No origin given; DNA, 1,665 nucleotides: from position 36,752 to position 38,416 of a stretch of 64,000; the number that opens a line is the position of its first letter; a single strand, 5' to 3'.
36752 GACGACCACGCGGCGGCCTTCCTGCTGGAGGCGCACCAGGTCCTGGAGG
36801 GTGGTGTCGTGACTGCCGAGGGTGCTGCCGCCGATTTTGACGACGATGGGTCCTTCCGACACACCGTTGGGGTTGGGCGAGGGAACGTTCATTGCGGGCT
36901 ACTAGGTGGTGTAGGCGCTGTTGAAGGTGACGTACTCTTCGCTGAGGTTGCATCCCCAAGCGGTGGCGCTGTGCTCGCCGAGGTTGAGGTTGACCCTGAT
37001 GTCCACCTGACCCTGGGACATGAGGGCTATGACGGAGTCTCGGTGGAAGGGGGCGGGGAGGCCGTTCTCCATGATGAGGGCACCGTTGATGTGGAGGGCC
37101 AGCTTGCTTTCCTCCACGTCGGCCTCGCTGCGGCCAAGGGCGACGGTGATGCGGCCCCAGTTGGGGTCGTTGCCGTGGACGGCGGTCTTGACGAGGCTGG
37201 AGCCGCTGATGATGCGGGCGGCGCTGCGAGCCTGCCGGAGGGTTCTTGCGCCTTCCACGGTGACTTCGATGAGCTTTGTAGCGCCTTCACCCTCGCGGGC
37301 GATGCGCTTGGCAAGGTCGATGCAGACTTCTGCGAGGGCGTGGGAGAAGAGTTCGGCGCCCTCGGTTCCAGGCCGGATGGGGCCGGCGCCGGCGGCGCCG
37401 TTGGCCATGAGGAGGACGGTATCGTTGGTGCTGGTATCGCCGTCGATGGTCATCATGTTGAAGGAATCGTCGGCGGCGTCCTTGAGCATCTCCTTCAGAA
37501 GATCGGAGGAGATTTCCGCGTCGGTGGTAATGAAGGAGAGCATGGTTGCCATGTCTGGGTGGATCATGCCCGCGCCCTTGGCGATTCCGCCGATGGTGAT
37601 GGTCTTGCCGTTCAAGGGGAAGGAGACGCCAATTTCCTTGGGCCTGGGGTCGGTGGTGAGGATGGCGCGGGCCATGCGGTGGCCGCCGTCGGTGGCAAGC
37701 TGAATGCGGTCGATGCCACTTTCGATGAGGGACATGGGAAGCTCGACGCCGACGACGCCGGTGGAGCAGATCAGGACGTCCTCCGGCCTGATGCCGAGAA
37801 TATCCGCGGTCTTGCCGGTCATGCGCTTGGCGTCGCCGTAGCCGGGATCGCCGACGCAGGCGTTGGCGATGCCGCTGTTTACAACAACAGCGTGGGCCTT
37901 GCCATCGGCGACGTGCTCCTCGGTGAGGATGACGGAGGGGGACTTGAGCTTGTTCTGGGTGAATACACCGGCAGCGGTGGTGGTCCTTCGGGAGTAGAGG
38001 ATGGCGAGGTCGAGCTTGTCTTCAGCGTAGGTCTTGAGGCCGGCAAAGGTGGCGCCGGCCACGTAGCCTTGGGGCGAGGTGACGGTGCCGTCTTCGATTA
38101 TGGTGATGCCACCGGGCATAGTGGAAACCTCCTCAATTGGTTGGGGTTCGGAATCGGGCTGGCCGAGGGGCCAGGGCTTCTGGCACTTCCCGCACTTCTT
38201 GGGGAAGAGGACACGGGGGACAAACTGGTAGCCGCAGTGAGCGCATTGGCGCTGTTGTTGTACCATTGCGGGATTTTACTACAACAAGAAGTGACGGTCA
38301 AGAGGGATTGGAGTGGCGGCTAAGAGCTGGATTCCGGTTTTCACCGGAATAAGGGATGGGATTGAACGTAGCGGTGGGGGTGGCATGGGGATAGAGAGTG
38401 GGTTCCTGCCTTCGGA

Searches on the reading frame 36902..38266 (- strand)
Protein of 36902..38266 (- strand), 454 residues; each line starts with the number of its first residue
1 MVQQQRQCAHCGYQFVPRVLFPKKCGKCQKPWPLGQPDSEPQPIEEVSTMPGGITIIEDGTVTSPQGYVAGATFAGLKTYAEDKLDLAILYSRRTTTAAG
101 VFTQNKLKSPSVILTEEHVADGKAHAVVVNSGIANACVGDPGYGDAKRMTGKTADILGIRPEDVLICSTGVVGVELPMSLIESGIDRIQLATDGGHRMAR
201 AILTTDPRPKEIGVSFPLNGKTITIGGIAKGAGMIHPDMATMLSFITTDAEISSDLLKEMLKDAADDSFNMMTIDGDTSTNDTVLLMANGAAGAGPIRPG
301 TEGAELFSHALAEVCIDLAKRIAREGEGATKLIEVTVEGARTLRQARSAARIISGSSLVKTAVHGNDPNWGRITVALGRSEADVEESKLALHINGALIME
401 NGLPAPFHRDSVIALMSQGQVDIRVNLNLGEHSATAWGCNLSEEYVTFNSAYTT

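Call 63: search_protein_families(library=ncbifam, proteins=[window:36902-38266:-], max_evalue=1e-20)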
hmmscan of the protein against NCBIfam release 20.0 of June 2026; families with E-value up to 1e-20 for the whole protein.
window:36902-38266:- (454 aa): 2 families
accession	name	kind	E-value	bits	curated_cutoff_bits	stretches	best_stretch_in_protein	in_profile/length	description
NF003802.0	PRK05388.1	equivalog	6.4e-144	479.4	351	1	60-454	5-400/400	bifunctional glutamate N-acetyltransferase/amino-acid acetyltransferase ArgJ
TIGR00120.1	ArgJ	equivalog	3e-134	447.9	298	1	60-454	3-405/405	bifunctional ornithine acetyltransferase/N-acetylglutamate synthase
